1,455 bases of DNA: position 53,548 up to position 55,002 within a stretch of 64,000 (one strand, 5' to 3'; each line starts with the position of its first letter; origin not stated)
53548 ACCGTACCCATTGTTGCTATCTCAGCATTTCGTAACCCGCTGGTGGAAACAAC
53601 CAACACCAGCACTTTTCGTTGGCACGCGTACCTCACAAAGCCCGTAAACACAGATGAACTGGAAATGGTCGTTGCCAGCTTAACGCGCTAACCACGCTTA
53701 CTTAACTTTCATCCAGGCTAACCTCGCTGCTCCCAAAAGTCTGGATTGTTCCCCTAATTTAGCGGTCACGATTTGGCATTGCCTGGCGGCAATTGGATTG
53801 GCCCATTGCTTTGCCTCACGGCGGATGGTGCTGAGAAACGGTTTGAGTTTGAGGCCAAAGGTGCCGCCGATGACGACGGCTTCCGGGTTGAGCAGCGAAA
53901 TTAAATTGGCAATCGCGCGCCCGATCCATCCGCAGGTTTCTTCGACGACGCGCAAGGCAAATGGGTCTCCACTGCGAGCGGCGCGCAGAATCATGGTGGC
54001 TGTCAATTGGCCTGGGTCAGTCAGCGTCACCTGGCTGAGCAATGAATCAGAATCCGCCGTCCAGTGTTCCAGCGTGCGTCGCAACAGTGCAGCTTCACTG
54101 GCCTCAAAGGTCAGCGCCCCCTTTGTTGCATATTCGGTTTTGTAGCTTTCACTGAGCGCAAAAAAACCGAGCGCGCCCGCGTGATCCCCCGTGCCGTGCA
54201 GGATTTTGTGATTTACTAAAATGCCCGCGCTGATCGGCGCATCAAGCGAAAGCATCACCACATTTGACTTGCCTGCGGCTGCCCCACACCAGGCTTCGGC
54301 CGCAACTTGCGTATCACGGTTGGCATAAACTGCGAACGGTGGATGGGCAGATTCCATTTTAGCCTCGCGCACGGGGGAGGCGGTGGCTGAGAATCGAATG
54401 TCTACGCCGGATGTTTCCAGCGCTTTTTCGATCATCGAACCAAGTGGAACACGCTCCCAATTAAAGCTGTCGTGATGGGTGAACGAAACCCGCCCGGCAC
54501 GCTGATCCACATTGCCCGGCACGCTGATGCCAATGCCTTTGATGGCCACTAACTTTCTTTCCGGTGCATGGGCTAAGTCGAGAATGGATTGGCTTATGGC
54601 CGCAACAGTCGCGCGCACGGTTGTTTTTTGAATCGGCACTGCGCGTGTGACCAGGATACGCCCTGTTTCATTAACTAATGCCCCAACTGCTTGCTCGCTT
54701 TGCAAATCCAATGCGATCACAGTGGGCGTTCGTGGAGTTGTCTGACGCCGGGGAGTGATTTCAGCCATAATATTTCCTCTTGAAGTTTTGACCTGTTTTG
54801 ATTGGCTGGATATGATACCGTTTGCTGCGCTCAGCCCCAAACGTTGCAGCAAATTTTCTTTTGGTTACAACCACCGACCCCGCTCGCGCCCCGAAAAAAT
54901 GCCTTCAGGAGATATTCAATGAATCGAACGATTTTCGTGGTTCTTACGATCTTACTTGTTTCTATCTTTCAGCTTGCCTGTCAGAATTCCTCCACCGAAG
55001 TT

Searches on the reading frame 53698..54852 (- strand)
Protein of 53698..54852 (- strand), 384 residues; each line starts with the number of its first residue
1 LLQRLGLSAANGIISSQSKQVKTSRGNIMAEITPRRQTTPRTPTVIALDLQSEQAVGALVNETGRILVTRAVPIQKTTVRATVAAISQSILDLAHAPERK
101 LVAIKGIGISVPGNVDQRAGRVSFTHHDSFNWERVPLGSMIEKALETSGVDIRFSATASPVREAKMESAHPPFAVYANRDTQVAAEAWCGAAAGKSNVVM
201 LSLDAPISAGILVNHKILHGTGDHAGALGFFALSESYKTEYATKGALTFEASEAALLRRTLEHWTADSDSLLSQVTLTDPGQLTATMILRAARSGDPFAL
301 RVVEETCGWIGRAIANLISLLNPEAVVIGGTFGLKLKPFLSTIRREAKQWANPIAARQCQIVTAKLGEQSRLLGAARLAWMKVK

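Call 76: search_protein_families(library=pfam, proteins=[window:53698-54852:-], max_evalue=0.00001)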
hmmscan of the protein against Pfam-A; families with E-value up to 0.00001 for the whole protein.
window:53698-54852:- (384 aa): 1 family
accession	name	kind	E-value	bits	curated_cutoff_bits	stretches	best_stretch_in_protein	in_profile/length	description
PF00480.26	ROK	-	8.7e-34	117.8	22.9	2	174-379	99-291/294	ROK family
